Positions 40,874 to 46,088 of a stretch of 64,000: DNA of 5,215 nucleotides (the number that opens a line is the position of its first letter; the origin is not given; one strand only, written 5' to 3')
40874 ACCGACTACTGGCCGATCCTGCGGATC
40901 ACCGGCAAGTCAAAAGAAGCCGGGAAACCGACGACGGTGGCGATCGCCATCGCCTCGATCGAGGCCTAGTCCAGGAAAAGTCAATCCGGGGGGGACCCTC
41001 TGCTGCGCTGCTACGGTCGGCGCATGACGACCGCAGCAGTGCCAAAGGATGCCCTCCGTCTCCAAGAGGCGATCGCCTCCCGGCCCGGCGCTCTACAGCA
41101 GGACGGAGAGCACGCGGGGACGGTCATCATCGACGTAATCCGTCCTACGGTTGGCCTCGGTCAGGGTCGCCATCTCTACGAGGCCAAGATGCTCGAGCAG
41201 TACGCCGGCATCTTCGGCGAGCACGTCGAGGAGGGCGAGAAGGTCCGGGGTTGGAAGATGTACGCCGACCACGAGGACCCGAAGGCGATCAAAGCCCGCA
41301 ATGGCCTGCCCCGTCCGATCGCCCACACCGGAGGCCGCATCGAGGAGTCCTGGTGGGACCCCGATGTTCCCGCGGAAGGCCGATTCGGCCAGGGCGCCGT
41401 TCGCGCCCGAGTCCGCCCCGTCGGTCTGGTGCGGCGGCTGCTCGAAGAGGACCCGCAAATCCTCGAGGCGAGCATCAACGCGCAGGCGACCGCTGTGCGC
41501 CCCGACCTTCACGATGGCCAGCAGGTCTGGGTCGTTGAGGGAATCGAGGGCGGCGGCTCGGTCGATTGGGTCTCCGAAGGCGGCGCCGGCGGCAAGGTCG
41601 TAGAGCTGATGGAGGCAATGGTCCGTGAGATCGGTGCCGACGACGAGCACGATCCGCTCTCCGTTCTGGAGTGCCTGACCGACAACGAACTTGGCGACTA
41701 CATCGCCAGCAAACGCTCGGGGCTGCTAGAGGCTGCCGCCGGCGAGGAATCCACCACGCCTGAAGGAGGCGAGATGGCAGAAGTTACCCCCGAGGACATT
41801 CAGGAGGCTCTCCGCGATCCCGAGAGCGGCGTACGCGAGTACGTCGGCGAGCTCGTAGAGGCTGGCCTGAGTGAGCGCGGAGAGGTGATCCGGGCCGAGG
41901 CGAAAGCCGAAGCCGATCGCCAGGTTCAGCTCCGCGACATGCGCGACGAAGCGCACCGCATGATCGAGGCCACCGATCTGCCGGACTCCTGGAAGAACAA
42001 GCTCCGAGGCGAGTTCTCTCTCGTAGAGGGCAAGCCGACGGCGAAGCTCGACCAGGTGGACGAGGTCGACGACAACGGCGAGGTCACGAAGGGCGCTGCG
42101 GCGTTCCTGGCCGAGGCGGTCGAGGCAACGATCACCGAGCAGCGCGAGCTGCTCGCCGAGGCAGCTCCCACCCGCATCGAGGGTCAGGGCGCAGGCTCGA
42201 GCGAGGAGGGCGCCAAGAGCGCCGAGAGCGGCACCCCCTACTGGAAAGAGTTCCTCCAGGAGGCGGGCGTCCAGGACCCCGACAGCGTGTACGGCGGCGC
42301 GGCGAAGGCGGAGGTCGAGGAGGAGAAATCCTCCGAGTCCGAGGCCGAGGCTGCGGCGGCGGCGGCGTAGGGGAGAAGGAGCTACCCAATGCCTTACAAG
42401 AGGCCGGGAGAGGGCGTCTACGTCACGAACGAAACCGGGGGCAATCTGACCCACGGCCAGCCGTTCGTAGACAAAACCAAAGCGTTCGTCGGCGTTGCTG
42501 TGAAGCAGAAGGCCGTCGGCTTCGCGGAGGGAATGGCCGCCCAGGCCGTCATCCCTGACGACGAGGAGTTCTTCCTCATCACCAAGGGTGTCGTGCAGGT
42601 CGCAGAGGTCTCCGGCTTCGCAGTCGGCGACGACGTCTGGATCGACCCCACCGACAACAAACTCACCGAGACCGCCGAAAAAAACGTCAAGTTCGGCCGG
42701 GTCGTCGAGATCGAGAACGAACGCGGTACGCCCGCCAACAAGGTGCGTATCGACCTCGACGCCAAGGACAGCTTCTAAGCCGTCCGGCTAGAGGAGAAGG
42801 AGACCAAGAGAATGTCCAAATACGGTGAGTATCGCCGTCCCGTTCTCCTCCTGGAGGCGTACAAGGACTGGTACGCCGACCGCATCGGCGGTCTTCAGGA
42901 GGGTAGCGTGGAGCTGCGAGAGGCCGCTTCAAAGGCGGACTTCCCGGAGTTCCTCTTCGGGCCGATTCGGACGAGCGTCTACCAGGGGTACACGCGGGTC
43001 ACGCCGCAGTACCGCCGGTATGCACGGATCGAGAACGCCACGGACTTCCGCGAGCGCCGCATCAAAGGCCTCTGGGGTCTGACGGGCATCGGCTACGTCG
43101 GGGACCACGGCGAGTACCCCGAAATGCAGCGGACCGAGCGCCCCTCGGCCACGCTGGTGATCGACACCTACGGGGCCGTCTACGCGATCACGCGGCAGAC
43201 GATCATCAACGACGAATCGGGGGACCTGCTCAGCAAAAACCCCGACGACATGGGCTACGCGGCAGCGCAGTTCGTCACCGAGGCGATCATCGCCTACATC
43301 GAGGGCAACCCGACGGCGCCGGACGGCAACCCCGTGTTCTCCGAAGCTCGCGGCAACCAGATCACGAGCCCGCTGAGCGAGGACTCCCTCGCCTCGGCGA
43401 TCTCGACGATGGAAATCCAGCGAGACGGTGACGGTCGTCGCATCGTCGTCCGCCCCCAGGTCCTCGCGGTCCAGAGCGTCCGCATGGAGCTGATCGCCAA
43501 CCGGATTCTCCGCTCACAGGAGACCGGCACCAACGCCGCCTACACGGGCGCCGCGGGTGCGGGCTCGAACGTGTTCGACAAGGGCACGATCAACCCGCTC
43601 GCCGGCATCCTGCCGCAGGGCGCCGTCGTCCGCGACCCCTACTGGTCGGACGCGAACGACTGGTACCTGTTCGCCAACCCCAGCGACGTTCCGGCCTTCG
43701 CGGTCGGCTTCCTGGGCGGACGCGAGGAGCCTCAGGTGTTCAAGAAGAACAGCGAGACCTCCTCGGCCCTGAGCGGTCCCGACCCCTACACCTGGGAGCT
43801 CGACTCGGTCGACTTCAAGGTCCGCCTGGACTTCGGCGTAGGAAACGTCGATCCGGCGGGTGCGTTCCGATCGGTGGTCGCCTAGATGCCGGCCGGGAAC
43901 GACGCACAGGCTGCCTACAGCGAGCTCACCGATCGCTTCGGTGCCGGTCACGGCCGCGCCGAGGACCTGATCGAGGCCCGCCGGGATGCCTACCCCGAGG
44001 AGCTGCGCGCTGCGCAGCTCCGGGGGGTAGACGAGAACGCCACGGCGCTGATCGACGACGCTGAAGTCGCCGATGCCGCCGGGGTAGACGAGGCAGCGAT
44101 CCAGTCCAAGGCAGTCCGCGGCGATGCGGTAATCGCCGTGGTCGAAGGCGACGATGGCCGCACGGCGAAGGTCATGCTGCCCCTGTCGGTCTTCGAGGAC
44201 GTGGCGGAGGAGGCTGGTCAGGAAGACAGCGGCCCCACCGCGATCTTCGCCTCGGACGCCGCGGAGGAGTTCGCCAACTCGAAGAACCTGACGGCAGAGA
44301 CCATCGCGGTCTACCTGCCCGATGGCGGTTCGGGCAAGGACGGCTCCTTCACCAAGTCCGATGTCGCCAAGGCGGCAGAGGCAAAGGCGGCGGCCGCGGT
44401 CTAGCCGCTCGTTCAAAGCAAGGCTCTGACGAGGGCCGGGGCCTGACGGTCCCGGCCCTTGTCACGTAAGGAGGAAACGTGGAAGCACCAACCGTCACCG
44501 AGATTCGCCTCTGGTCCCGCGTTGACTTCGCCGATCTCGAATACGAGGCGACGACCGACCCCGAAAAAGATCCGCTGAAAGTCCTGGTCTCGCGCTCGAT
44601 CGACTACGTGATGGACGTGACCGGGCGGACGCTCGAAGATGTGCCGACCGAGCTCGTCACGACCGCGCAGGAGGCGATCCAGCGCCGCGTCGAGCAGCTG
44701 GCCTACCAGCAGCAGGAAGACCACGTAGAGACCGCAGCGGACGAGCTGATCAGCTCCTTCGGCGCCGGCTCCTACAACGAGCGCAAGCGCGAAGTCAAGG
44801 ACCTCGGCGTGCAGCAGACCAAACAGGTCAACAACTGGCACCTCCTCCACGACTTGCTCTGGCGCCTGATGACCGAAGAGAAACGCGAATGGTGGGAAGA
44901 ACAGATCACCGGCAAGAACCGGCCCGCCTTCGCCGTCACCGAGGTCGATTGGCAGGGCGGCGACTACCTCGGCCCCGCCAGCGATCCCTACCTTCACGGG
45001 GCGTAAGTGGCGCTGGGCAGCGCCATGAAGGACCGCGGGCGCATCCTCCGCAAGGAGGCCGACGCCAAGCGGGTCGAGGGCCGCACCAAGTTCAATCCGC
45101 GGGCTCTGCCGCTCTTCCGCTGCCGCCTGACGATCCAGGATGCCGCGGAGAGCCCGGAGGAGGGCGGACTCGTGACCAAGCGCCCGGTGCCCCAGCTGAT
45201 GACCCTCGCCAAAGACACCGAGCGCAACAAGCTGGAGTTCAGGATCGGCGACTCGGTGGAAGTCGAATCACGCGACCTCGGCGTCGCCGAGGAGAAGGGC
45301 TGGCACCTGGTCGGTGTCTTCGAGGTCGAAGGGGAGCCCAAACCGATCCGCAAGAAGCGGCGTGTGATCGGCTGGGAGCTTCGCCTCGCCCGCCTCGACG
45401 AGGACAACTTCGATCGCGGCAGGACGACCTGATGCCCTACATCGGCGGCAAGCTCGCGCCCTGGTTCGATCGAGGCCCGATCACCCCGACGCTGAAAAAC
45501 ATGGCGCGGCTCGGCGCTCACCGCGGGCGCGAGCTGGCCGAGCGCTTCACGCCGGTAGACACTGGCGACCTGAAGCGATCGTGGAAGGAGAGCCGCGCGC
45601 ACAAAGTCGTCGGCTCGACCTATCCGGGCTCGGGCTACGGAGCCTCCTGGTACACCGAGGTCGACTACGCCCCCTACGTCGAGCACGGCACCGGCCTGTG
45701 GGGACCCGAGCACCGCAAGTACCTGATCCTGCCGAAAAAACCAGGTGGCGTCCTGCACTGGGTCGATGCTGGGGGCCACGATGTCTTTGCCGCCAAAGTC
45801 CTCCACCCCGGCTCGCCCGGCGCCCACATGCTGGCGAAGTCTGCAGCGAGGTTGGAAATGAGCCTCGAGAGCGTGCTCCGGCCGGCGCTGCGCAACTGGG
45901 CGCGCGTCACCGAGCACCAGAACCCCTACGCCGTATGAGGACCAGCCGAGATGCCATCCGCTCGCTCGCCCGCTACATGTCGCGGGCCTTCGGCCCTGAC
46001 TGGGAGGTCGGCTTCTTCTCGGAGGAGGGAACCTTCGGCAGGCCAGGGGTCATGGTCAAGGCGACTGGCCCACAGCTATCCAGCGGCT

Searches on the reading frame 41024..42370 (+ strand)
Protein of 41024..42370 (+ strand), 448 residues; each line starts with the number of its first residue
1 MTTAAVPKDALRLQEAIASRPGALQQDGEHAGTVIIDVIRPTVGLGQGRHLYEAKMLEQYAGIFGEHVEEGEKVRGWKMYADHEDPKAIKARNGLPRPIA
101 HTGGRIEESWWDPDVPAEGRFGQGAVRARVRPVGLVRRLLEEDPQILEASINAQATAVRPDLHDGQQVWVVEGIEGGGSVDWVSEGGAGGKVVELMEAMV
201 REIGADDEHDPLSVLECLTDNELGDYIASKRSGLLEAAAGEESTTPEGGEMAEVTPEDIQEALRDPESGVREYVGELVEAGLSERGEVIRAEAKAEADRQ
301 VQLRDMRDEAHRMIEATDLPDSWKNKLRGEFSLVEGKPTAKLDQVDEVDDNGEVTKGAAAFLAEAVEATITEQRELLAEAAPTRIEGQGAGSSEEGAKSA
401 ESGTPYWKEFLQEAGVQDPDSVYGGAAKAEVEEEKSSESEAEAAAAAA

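Call 7: search_protein_families(library=phrogs, proteins=[window:41024-42370:+], max_evalue=0.001)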
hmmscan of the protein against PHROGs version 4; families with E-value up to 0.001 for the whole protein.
window:41024-42370:+ (448 aa): 0 families

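Call 10: search_protein_families(library=pfam, proteins=[window:41024-42370:+], max_evalue=0.01)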
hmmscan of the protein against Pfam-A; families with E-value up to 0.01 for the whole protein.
window:41024-42370:+ (448 aa): 0 families

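Call 24: search_protein_families(library=ncbifam, proteins=[window:41024-42370:+], max_evalue=1)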
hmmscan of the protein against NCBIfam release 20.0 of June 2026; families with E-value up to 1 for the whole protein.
window:41024-42370:+ (448 aa): 0 families

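Call 76: search_protein_families(library=phrogs, proteins=[window:41024-42370:+], max_evalue=1)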
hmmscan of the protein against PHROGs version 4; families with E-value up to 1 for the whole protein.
window:41024-42370:+ (448 aa): 0 families

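Call 77: search_solved_structures(query=window:41024-42370:+, max_evalue=10)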
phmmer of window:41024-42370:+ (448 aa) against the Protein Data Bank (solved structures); distinct sequences matched with E-value up to 10: 0.

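Call 78: search_dna_similar(collection=phages, mode=protein, query=window:41024-42370:+, max_evalue=0.01, max_rows=15)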
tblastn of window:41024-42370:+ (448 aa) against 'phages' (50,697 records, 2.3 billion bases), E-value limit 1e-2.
No match.
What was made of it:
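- Checked: It has no family hit (calls 7, 10, 76, 77, 78).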

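Call 93: find_homologous_proteins(query=window:41024-42370:+, max_evalue=0.001)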
Query window:41024-42370:+ (448 aa): 152 proteins with E <= 0.001 among 8000 candidates; the best 120 are listed.
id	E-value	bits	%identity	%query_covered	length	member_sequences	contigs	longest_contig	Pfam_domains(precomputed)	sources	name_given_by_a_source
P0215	5.1e-285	963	100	100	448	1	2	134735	-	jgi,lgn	jgi:hypothetical protein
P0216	3.2e-205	700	84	83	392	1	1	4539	-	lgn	-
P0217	3.0e-192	658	74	92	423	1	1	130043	-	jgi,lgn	jgi:hypothetical protein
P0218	1.1e-187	643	71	94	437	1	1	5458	-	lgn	-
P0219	1.8e-181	622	71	92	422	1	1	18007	-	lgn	-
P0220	4.0e-178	611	69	94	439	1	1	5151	-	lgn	-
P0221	3.1e-177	608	67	98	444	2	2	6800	-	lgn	-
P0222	5.8e-175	601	68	94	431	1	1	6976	-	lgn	-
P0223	8.7e-170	583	67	94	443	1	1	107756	-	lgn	-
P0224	4.9e-103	364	49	94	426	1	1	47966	-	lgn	-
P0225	2.0e-101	358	47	95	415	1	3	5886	-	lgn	-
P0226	2.7e-99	351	47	95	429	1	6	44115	-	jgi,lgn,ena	-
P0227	6.7e-98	347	49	94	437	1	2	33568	-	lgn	-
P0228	9.1e-97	343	46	94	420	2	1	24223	-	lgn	-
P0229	2.7e-96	341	47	94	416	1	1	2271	-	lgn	-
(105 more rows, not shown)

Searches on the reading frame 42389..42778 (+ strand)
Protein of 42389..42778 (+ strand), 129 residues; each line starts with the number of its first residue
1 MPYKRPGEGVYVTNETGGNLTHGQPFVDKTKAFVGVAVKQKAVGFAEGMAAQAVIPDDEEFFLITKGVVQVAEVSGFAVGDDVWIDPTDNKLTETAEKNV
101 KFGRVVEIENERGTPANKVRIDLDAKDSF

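Call 7: search_protein_families(library=phrogs, proteins=[window:42389-42778:+], max_evalue=0.001)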
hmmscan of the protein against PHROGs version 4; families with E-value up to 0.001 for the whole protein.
window:42389-42778:+ (129 aa): 0 families

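Call 10: search_protein_families(library=pfam, proteins=[window:42389-42778:+], max_evalue=0.01)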
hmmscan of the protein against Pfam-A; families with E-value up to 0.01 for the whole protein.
window:42389-42778:+ (129 aa): 2 families
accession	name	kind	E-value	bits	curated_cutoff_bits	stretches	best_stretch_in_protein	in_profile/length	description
PF09956.15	Phage_cement_2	-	1.2e-09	38.9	24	1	6-120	3-102/103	Phage cement protein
PF22758.2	Phage_cement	-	3.7e-05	24.3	27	1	9-102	39-131/146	Structural cement protein (E217 gp24/Pam3 gp6)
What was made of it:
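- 42389..42778 (+): Context: cement (decoration) protein. call 10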

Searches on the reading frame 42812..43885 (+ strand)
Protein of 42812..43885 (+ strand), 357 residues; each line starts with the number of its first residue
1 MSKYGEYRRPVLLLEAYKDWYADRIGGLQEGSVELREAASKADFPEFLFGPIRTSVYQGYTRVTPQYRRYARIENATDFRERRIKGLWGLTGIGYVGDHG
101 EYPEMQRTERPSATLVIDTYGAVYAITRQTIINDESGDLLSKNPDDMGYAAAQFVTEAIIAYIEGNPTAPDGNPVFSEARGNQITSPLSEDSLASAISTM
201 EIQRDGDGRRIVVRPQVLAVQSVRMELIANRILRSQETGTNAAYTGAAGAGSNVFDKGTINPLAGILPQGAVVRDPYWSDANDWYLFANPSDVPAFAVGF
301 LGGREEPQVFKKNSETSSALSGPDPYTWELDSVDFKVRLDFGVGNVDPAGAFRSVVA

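Call 7: search_protein_families(library=phrogs, proteins=[window:42812-43885:+], max_evalue=0.001)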
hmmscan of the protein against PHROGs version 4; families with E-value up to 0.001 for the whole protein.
window:42812-43885:+ (357 aa): 5 families
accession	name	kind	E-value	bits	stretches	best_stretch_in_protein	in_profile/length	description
phrog_133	-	head and packaging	5.9e-48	165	1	33-354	372-665/668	head maturation protease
phrog_4523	-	head and packaging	1.3e-41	144.1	1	36-354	353-641/644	major head and protease protein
phrog_29592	-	unknown function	3.3e-26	92.8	1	33-357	584-891/893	-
phrog_26519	-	unknown function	2.1e-06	28.6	1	140-354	2-190/192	-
phrog_371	-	head and packaging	0.00011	22.6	0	185-239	232-285/303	major head protein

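Call 9: search_dna_similar(collection=phages, mode=protein, query=window:42812-43885:+, max_rows=20)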
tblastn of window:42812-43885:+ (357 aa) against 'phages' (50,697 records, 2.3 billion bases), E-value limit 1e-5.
Records with a match: 113; places in all: 113; records where one place covers at least 80% of the query: 102.
Best place of each record, by identity: <60% 113.
By first word of the organism name: Pseudomonas 32; Escherichia 19; Rhodobacter 11; Enterobacteria 10; Ralstonia 9; Stx2a-converting 7; Stenotrophomonas 3; Methanoculleus 2; Paracoccus 2; Bacteriophage 2; and 15 more.
By host as written in the record: Pseudomonas aeruginosa 26; - 16; Escherichia coli 14; Rhodobacter capsulatus YW1 11; Ralstonia solanacearum 7; Methanoculleus bourgensis E02.3 2; Pseudomonas aeruginosa LESB58 2; Escherichia coli ECOR13 2; and 29 more.
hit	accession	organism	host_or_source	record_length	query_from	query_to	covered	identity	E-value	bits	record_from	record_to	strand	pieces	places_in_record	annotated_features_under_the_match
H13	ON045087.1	Stenotrophomonas virus Jojan60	Stenotrophomonas maltophilia Jojan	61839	2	354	99%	27.2%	2e-7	59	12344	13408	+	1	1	major capsid protein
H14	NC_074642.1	Methanoculleus virus L4768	Methanoculleus bourgensis E02.3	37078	35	342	86%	31.1%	6e-22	103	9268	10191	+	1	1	prophage Clp protease-like protein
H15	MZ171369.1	Methanoculleus virus Blf4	Methanoculleus bourgensis E02.3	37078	35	342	86%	31.1%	6e-22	103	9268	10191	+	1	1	prophage Clp protease-like protein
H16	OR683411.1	Pseudomonas phage Solano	Pseudomonas aeruginosa LRJ32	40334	40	354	88%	28.0%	2e-19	96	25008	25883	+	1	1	major capsid protein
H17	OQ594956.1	Pseudomonas phage vB_Pae_LESphi3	Pseudomonas aeruginosa LESB58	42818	40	354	88%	28.0%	3e-19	95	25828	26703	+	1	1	Clp protease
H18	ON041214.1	Citrobacter phage Chris1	Citrobacter portucalensis Sb-2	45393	27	347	90%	27.4%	4e-21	100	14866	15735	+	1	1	prophage Clp protease-like protein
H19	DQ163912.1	Pseudomonas phage F10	-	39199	40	354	88%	27.7%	5e-19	94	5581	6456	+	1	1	record has no annotation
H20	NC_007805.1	Pseudomonas phage F10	Pseudomonas aeruginosa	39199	40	354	88%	27.7%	5e-19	94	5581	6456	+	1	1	head maturation protease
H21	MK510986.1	Pseudomonas phage vB_Pae_BR213a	Pseudomonas aeruginosa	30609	40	354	88%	27.7%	5e-19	94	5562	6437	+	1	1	Clp protease-like protein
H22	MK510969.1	Pseudomonas phage vB_Pae_CF60a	Pseudomonas aeruginosa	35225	40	354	88%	27.7%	5e-19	94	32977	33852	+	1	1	Clp protease-like protein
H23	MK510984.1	Pseudomonas phage vB_Pae_BR200a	Pseudomonas aeruginosa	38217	40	354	88%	27.7%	5e-19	94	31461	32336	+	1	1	Clp protease-like protein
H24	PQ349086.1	Pseudomonas phage vB_PaeS_AV001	Pseudomonas aeruginosa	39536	40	354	88%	27.7%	5e-19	94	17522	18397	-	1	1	ATP dependent Clp protease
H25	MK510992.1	Pseudomonas phage vB_Pae_BR144a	Pseudomonas aeruginosa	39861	40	354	88%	27.7%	5e-19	94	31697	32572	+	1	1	Clp protease-like protein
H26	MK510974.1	Pseudomonas phage vB_Pae_CF140a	Pseudomonas aeruginosa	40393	40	354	88%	27.7%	5e-19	94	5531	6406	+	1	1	Clp protease-like protein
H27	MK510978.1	Pseudomonas phage vB_Pae_CF208a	Pseudomonas aeruginosa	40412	40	354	88%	27.7%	5e-19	94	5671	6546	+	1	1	Clp protease-like protein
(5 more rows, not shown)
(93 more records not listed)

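Call 10: search_protein_families(library=pfam, proteins=[window:42812-43885:+], max_evalue=0.01)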
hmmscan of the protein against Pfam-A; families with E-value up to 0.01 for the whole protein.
window:42812-43885:+ (357 aa): 1 family
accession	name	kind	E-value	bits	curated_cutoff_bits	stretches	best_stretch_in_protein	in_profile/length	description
PF25209.1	Phage_capsid_4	-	3.4e-36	126.3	27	1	37-353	2-261/262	Phage capsid protein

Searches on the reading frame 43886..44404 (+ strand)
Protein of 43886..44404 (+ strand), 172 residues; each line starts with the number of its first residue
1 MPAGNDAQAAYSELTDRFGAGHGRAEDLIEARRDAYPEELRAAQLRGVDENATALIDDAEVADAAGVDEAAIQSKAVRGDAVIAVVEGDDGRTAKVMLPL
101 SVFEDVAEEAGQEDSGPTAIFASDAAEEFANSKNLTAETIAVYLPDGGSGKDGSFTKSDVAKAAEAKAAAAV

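Call 7: search_protein_families(library=phrogs, proteins=[window:43886-44404:+], max_evalue=0.001)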
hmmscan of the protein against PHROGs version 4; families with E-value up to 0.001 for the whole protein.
window:43886-44404:+ (172 aa): 0 families

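Call 10: search_protein_families(library=pfam, proteins=[window:43886-44404:+], max_evalue=0.01)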
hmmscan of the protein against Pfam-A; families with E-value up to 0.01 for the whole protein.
window:43886-44404:+ (172 aa): 1 family
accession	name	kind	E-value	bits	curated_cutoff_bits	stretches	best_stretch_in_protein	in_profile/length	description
PF02817.22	E3_binding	-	0.008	16.8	23.7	0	121-160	2-35/36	e3 binding domain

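Call 76: search_protein_families(library=phrogs, proteins=[window:43886-44404:+], max_evalue=1)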
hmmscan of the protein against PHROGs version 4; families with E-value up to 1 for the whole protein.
window:43886-44404:+ (172 aa): 2 families
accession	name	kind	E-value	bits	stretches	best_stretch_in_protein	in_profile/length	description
phrog_2474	-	transcription regulation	0.07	14.1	1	50-82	43-73/118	MerR-like transcriptional regulator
phrog_26865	-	unknown function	0.17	13.3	1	87-138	45-96/113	-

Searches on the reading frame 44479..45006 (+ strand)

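Call 76: search_protein_families(library=phrogs, proteins=[window:44479-45006:+], max_evalue=1)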
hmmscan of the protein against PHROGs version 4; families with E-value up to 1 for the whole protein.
window:44479-45006:+ (175 aa): 4 families
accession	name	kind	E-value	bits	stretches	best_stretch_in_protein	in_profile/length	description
phrog_132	-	connector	0.032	15.2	1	28-75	25-71/124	head-tail adaptor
phrog_23032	-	unknown function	0.032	14.8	1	69-134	134-199/206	-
phrog_10440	-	unknown function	0.12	11.8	1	45-117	406-475/483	-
phrog_17915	-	unknown function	0.3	12.3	1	57-76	52-71/74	-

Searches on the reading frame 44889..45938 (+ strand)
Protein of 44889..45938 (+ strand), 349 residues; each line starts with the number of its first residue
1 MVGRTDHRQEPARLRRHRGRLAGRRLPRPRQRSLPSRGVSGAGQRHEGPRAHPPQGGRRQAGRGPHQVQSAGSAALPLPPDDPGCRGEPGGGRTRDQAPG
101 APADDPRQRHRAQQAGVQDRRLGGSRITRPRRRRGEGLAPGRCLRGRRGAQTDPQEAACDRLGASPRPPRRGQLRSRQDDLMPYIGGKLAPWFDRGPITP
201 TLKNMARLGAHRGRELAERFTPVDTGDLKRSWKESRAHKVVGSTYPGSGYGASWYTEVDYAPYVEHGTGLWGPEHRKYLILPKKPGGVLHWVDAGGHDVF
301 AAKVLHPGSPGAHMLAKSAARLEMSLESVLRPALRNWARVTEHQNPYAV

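Call 10: search_protein_families(library=pfam, proteins=[window:44889-45938:+], max_evalue=0.01)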
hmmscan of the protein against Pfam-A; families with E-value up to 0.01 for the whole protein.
window:44889-45938:+ (349 aa): 1 family
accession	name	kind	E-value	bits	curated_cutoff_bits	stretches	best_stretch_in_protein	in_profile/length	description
PF04883.17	HK97-gp10_like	-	0.00012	23.4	21.4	1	201-267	17-78/78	Bacteriophage HK97-gp10, putative tail-component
